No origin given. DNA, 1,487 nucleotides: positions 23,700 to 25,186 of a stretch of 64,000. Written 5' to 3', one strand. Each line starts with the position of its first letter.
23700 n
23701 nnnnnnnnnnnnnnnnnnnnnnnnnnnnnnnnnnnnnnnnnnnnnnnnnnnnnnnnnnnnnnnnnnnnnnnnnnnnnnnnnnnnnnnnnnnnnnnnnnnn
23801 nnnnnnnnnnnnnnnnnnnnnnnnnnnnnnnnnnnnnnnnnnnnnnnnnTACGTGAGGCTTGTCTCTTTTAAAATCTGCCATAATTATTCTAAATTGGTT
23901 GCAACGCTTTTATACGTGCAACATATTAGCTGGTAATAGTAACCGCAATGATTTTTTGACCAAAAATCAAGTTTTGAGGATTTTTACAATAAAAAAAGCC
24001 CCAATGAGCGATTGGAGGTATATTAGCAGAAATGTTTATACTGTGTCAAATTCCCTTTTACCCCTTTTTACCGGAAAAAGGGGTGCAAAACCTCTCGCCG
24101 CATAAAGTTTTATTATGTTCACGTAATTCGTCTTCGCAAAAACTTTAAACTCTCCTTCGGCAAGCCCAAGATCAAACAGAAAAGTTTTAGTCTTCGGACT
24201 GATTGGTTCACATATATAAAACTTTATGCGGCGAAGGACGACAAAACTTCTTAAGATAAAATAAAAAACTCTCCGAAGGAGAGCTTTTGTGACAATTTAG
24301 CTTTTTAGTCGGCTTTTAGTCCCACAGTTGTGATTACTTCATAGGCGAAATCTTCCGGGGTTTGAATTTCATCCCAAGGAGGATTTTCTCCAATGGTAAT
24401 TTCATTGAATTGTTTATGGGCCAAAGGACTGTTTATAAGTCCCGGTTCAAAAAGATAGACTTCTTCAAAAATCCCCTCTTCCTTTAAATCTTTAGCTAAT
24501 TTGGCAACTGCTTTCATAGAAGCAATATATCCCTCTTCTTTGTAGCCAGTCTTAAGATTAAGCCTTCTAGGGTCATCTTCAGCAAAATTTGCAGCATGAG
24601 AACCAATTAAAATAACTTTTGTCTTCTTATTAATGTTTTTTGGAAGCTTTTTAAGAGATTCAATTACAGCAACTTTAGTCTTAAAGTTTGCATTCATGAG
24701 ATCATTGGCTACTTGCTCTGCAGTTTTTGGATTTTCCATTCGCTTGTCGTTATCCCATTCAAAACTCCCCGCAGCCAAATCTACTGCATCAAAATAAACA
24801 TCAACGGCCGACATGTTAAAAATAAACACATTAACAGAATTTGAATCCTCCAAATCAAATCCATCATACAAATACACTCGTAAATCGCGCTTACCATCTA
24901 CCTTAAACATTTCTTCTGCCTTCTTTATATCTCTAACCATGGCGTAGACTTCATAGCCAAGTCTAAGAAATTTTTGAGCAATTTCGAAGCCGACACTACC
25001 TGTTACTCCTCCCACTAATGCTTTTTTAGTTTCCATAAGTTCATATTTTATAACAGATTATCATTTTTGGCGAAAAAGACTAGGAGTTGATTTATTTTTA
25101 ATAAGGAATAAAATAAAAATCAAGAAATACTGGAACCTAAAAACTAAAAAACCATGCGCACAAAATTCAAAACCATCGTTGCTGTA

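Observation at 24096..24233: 138-bp element with perfect 18-bp terminal inverted repeats (MITE-like)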

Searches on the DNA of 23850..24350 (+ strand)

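Call 8: search_rna_families(source=window, start=23850, end=24350, threshold=evalue, max_evalue=10, show_alignments=3)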
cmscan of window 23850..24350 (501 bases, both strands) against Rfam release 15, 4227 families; matches with E-value up to 10: 12.
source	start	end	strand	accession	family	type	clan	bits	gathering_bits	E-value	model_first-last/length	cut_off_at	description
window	24231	24287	+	RF02844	RefA9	Gene; antisense;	-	25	49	0.12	1-64/64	no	Enterococcus sRNA A9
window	24086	24241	-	RF03926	MIR1435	Gene; miRNA;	-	24.4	94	0.24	1-186/186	no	MIR1435 microRNA precursor family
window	23988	24085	-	RF00515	PyrR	Cis-reg;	-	22.5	54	0.8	1-115/115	no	PyrR binding site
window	23970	24052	+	RF01181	snR77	Gene; snRNA; snoRNA; CD-box;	CL00057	20.6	50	1.4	1-83/83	no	Small nucleolar RNA snR77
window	24259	24350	-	RF01859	Phe_leader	Cis-reg; leader;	-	20.1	55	0.71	21-125/125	5'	Phenylalanine leader peptide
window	24256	24349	-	RF01769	greA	Cis-reg; leader;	-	18.6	60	0.6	1-124/124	no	Enterobacteria greA leader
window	24171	24293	+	RF01859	Phe_leader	Cis-reg; leader;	-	18.2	55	1.8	1-125/125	no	Phenylalanine leader peptide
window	24240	24321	-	RF01770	rimP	Cis-reg; leader;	-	16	47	6.2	1-102/102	no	Gammaprotebacteria rimP leader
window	24260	24321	+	RF04060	mir-703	Gene; miRNA;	-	15.2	88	7.8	1-67/67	no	mir-703 microRNA precursor family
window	24088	24241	-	RF03664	MIR6288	Gene; miRNA;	-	14.6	74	7.5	1-92/92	no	MIR6288 microRNA precursor family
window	24095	24234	+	RF04133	MIR2646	Gene; miRNA;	-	13.3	245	2.1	1-256/256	no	MIR2646 microRNA precursor family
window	23991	24038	-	RF02399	NsiR1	Gene; sRNA;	-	12.8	39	9.1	1-60/60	no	Nitrogen stress-induced RNA 1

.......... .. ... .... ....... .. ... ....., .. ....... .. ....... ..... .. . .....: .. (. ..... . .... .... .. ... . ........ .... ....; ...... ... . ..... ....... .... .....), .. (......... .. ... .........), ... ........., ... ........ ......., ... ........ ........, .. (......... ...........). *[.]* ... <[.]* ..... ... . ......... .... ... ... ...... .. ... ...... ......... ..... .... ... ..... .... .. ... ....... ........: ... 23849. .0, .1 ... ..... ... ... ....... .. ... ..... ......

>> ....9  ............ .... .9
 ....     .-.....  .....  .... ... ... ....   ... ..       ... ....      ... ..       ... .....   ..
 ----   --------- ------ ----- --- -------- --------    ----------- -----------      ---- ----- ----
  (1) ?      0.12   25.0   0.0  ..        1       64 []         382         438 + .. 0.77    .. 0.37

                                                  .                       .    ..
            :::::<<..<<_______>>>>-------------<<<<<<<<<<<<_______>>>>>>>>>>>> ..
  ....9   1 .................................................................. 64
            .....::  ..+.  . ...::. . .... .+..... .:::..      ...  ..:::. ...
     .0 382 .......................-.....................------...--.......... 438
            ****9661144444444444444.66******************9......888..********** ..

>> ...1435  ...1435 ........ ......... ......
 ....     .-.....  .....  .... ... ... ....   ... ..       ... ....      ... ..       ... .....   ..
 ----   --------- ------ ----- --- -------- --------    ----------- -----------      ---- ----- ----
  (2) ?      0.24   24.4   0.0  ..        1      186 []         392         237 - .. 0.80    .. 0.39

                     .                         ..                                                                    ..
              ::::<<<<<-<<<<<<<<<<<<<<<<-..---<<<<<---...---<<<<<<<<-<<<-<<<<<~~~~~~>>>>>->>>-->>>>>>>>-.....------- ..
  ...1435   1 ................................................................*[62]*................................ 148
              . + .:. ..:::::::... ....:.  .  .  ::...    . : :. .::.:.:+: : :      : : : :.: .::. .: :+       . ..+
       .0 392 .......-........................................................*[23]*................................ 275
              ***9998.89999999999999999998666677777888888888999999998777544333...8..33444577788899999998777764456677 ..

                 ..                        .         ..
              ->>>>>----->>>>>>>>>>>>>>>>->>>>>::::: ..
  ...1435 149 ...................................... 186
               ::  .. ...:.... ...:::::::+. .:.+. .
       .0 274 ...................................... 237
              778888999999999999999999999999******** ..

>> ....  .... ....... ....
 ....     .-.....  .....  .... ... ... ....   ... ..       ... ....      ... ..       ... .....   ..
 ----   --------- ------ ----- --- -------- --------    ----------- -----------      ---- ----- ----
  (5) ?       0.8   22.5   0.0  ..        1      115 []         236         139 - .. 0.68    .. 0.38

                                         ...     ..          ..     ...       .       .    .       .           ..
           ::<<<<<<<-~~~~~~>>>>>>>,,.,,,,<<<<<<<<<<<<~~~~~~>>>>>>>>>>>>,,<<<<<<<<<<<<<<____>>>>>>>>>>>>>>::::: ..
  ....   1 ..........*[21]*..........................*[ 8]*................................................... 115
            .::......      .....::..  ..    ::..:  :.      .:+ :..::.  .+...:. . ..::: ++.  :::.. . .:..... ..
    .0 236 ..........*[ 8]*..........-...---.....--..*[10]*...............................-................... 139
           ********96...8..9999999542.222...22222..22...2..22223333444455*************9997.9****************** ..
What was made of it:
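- On Known structured RNA family (Rfam 15): With the E-value threshold there were only chance-level hits to plant microRNA hairpins (call 8).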

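Call 46: search_dna_similar(query=window:24052-24300:+, collection=phages, mode=distant, max_evalue=0.01)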
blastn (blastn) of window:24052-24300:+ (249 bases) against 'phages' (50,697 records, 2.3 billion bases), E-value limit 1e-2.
No match.

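Call 47: search_dna_similar(query=window:24052-24300:+, collection=plasmids, mode=distant, max_evalue=0.01)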
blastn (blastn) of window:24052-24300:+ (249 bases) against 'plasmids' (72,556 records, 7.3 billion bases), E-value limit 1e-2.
No match.
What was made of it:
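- Tried and rejected: Phage and plasmid blastn gave none (calls 46, 47).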

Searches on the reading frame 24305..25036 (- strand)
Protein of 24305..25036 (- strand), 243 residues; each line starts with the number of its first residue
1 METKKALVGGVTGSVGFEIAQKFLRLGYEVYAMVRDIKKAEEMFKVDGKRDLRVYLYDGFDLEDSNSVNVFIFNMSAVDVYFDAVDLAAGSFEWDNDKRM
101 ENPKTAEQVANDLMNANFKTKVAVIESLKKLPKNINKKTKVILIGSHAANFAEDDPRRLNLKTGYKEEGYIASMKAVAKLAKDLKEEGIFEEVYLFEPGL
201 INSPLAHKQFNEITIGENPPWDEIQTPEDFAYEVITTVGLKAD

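Call 12: find_encoding_contigs(protein=window:24305-25036:-, flank=3000, max_places=10)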
Protein window:24305-25036:- (243 aa): 1 contig read that carries it; 1 place shown.
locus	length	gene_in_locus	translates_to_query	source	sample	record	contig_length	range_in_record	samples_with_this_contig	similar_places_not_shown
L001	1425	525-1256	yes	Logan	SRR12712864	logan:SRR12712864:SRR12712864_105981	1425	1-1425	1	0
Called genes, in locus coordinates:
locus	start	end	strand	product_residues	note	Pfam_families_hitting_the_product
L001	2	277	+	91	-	?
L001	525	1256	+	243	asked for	PF00106:adh_short (weak)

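Call 24: search_protein_families(library=pfam, proteins=[window:24305-25036:-], max_evalue=0.01)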
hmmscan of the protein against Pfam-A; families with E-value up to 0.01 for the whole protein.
window:24305-25036:- (243 aa): 5 families
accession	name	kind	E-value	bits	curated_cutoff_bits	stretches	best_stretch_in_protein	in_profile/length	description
PF00106.31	adh_short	-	3.6e-07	30.3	26.6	1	4-210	1-191/195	short chain dehydrogenase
PF01370.27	Epimerase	-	3.1e-05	23.9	20.9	1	6-188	1-160/240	NAD dependent epimerase/dehydratase family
PF05368.20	NmrA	-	0.0011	19.1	27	1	3-44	2-45/298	NmrA-like family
PF16363.11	GDP_Man_Dehyd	-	0.0015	18.5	27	1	7-81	1-80/332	GDP-mannose 4,6 dehydratase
PF13561.12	adh_short_C2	-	0.0021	18.1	27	1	10-207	1-182/236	Enoyl-(Acyl carrier protein) reductase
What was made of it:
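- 24305..25036 (-): SDR-like gene (243 aa), the left neighbour and itself part of the variable islet. Pfam adh_short and Epimerase (call 24).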

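Call 33: find_homologous_proteins(query=window:24305-25036:-, max_evalue=1e-20)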
Query window:24305-25036:- (243 aa): 8 proteins with E <= 1e-20 among 1281 candidates.
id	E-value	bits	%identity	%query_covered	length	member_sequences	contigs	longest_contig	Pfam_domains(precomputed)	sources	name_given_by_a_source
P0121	3.7e-136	470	89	98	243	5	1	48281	PF05368.20,PF00106.32,PF01370.28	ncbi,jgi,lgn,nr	ncbi:MAG TPA: NAD-dependent epimerase/dehydratase family protein [Candidatus Paceibacterota bacteriu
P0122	2.9e-135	467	87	100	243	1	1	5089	PF05368.20,PF00106.32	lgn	-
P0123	4.1e-133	460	85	100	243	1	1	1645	PF05368.20,PF00106.32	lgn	-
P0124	1.4e-125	436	82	98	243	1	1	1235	PF05368.20,PF00106.32,PF01370.28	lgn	-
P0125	7.7e-36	142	39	98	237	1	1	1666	PF00106.32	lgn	-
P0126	1.4e-31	128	37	98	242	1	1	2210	PF00106.32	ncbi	-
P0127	6.4e-27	113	34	94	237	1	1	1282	PF05368.20,PF00106.32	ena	-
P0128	9.2e-26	109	32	88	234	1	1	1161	PF05368.20,PF00106.32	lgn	-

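Call 34: find_encoding_contigs(protein=P0122, flank=4000, max_places=4)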
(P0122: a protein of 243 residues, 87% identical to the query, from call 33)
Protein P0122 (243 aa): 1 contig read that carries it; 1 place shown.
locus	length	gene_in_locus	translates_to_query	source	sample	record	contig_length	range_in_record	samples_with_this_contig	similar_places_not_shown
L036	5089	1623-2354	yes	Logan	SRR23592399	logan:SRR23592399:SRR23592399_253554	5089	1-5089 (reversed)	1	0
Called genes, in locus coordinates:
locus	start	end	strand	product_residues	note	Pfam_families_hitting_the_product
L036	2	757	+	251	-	?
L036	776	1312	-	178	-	-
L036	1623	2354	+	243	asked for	PF00106:adh_short, PF05368:NmrA (weak)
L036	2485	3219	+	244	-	-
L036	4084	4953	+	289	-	PF00078:RVT_1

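Call 35: find_encoding_contigs(protein=P0123, flank=4000, max_places=4)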
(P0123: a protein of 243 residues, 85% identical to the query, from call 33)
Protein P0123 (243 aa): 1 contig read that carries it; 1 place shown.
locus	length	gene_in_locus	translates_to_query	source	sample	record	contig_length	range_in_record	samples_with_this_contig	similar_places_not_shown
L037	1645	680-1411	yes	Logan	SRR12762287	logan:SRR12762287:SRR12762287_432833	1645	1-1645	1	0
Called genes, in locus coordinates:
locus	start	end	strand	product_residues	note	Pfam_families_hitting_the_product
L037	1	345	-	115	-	?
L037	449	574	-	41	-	-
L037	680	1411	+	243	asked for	PF00106:adh_short (weak), PF05368:NmrA (weak)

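Call 56: search_protein_families(library=pfam, proteins=[L036:2485-3219:+, L036:4084-4953:+, L036:776-1312:-], max_evalue=0.001)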
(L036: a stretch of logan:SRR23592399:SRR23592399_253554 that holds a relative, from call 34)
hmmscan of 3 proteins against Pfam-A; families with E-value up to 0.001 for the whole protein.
L036:2485-3219:+ (244 aa): 0 families

L036:4084-4953:+ (289 aa): 1 family
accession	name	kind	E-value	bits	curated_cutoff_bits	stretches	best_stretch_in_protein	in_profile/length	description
PF00078.32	RVT_1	-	1.7e-21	77.3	29.6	1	32-235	9-205/205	Reverse transcriptase (RNA-dependent DNA polymerase)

L036:776-1312:- (178 aa): 0 families

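Call 65: find_encoding_contigs(protein=P0124, flank=3000, max_places=4)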
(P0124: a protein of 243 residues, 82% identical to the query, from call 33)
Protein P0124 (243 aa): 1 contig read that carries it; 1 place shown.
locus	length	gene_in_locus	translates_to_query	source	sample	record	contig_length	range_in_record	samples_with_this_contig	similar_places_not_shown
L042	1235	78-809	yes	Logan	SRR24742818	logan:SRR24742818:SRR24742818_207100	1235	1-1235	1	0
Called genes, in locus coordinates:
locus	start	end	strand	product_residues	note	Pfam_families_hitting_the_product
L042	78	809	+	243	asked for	PF00106:adh_short (weak), PF01370:Epimerase (weak), PF05368:NmrA (weak)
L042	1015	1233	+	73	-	?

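Call 78: find_related_loci(query=L036:4084-4953:+, collection=viral_contigs, flank=3000)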
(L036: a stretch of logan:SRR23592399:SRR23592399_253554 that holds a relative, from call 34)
Query L036:4084-4953:+ (289 aa) in viral_contigs; peptide patterns used: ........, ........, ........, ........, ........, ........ (x = any residue, [..] = any of these).
165 stretches matched a pattern; 157 encode a relative of the query (tblastn E <= 1e-3); the best 80 are kept; 80 distinct loci.
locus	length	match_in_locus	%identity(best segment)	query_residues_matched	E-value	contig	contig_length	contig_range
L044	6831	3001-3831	37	10-280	8e-52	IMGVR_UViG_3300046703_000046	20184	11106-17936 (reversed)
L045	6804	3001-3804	36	2-274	1e-51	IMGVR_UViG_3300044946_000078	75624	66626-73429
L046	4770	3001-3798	36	8-279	7e-48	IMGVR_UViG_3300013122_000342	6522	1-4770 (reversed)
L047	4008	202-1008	37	2-274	7e-47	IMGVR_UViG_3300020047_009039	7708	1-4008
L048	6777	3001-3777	35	2-264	7e-46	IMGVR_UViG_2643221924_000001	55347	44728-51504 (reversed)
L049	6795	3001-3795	35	7-275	5e-46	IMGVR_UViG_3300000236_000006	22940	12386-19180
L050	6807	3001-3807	33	2-274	7e-45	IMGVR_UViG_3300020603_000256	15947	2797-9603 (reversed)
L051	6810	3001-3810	35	2-275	1e-44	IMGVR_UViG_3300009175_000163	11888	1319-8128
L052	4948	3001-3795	36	8-276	3e-44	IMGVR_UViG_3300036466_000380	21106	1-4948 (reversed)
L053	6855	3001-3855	36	2-280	4e-44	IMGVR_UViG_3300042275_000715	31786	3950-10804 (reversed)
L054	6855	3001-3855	36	2-280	4e-44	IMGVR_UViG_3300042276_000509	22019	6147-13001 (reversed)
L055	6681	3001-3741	38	2-254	8e-44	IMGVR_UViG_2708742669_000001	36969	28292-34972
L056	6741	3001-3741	38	2-254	8e-44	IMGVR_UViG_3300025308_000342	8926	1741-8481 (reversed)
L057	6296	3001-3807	35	2-268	2e-43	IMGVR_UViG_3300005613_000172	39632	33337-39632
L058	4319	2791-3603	34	2-269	5e-43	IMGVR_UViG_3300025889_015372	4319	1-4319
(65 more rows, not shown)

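Call 80: search_protein_families(library=ncbifam, proteins=[L036:4084-4953:+, L036:2485-3219:+], max_evalue=0.01)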
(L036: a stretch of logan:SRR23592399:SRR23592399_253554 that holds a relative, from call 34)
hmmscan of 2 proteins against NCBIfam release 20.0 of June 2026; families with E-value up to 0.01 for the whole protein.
L036:4084-4953:+ (289 aa): 8 families
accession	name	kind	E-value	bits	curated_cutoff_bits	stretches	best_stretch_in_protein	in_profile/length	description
TIGR04416.1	group_II_RT_mat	equivalog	1.9e-42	145.7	300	1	2-283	33-312/353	group II intron reverse transcriptase/maturase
NF041747.1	Drt3a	equivalog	9.9e-22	77.8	200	1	93-260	108-286/412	antiviral reverse transcriptase Drt3a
NF041746.1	Drt2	equivalog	3.2e-16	59.5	390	1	141-256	218-342/416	antiviral reverse transcriptase Drt2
NF038233.2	retron_St85_RT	exception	1e-15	57.8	235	1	83-266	76-258/289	retron St85 family RNA-directed DNA polymerase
NF041749.1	Drt4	equivalog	3.4e-09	36.2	450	1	88-263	129-308/489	antiviral reverse transcriptase Drt4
NF041750.1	Drt5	equivalog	6.1e-05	22.2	550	1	80-221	110-250/484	antiviral reverse transcriptase Drt5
NF042941.1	Retron_TIR_antiphage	equivalog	0.0001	21.2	600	1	85-197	81-192/464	TIR domain-containing anti-phage reverse transcriptase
TIGR04499.1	abortive_AbiA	subfamily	0.00018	20.4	250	1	85-204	138-270/615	AbiA family abortive infection protein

L036:2485-3219:+ (244 aa): 0 families

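Call 81: search_solved_structures(query=L036:4084-4953:+, max_evalue=0.001)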
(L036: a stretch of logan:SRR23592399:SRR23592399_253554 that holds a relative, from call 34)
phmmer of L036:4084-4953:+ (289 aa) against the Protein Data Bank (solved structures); distinct sequences matched with E-value up to 0.001: 11.
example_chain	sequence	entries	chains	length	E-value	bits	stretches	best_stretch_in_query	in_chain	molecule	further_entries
8ub7_A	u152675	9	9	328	2.8e-34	122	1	4-255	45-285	Reverse transcriptase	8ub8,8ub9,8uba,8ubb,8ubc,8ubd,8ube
6ar1_A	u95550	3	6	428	4.1e-20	75.5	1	9-240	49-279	GsI-IIC RT | Trt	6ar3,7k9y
5hhj_A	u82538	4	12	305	1e-17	67.7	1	6-233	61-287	Retron-type reverse transcriptase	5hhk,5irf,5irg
5hhl_A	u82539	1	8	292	1.6e-17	67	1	14-233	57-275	Retron-type reverse transcriptase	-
7uim_D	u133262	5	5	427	1.8e-17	66.8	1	15-249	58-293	Group II intron reverse transcriptase/maturase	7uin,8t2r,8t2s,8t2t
5g2x_C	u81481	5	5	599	1.9e-16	63.4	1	3-175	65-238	GROUP II INTRON-ENCODED PROTEIN LTRA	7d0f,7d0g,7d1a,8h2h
6me0_C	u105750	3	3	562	9e-14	54.7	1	97-254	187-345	Maturase reverse transcriptase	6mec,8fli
8bgj_A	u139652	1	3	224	4.2e-12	49.2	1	97-234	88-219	RNA-directed DNA polymerase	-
9z6y_A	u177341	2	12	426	2.2e-08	37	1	100-208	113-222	Drt3a reverse transcriptase protein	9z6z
7kft_D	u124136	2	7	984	7.9e-07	31.9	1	97-240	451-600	Cas6-RT-Cas1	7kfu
9c0i_A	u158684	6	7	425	9.2e-05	25.1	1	143-223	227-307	Reverse transcriptase/maturase family protein | Antiviral reverse transcriptase Drt2 | RNA-dependent DNA polymerase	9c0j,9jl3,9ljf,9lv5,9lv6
